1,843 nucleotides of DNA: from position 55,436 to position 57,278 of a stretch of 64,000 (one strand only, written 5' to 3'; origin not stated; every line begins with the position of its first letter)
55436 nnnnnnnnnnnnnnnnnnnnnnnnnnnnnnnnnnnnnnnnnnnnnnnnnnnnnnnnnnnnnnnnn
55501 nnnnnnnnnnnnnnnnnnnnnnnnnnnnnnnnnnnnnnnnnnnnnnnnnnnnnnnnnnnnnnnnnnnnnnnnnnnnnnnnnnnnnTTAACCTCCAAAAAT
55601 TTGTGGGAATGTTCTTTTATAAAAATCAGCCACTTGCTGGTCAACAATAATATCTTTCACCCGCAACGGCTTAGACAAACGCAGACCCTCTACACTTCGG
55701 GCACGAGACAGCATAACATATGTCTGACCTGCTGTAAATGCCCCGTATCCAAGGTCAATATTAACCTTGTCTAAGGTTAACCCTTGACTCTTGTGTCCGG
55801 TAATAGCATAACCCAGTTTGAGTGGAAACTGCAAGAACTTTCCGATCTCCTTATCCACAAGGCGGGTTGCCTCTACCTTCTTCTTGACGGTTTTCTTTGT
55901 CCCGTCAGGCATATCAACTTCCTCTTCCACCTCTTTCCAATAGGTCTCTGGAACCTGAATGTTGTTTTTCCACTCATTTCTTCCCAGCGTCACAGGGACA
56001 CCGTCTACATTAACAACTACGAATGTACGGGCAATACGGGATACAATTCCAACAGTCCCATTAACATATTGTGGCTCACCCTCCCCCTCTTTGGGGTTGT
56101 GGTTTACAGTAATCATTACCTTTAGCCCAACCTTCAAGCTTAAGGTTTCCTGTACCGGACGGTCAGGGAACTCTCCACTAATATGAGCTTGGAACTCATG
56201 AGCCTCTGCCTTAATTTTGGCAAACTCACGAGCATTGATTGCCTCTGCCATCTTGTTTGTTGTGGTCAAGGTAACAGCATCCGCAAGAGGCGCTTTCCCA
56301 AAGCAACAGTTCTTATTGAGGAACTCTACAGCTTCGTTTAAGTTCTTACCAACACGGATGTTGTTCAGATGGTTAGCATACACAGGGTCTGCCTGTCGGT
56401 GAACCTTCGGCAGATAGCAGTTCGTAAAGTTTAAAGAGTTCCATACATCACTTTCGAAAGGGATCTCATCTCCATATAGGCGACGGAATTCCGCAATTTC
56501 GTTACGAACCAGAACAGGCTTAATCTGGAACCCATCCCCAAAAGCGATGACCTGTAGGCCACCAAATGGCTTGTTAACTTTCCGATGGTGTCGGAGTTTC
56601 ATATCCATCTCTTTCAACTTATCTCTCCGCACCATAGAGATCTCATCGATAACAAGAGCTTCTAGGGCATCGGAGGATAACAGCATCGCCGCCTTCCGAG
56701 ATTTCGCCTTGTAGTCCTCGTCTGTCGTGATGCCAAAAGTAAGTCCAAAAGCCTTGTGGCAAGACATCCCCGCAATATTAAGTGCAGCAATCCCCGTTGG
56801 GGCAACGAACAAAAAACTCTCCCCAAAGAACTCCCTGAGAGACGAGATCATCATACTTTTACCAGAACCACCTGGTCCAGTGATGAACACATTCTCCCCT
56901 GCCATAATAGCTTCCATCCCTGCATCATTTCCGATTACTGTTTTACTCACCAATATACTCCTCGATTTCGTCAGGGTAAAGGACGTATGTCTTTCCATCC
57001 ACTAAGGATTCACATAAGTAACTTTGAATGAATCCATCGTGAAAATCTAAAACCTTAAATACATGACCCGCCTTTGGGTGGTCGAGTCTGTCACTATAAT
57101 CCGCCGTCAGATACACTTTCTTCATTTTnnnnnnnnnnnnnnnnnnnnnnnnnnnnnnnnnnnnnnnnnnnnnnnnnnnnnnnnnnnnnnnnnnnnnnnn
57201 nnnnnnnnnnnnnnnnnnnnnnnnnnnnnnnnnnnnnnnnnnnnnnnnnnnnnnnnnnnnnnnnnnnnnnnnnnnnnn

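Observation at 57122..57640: Signal-peptide SleB-like cell wall hydrolase located among early-region genes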

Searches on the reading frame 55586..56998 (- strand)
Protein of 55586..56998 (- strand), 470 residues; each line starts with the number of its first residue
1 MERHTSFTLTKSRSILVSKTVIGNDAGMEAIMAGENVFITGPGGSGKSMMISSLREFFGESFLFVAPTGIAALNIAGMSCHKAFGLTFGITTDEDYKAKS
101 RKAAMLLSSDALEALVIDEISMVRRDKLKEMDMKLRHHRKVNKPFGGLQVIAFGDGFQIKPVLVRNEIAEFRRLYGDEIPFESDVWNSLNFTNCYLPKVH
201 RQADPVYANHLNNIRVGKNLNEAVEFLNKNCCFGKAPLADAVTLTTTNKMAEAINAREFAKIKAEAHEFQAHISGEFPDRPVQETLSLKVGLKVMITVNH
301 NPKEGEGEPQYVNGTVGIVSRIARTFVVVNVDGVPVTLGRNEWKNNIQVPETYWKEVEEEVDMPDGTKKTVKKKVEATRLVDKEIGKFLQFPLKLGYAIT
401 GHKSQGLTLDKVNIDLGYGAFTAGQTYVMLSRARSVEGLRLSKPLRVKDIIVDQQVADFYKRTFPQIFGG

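Call 65: search_protein_families(library=pfam, proteins=[window:55586-56998:-], max_evalue=0.001)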
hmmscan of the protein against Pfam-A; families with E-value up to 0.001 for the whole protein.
window:55586-56998:- (470 aa): 5 families
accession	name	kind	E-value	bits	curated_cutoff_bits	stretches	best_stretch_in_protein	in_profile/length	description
PF05970.20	PIF1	-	9.4e-23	81.4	25.9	1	33-204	21-191/223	PIF1-like helicase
PF13604.12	AAA_30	-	1.2e-08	35.3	27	1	31-162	13-131/191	AAA domain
PF13245.12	AAA_19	-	2.1e-07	31.6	25.1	1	30-161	7-131/134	AAA domain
PF02689.20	Herpes_Helicase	-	2e-06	26.6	27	1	398-449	732-785/808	Helicase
PF13401.12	AAA_22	-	0.00048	20.9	27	0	37-155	8-123/130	AAA domain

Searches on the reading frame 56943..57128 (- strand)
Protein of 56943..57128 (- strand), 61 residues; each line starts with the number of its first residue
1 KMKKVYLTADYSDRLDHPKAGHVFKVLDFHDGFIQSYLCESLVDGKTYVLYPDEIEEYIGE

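Call 30: search_protein_families(library=pfam, proteins=[window:56943-57128:-], max_evalue=0.01)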
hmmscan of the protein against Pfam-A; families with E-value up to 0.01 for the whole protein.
window:56943-57128:- (61 aa): 0 families

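Call 77: search_protein_families(library=phrogs, proteins=[window:56943-57128:-], max_evalue=0.01)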
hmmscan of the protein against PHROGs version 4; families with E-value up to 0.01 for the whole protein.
window:56943-57128:- (61 aa): 1 family
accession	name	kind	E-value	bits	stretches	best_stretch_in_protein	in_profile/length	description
phrog_14198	-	DNA, RNA and nucleotide metabolism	2.1e-12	47.9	1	4-57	2-55/57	exonuclease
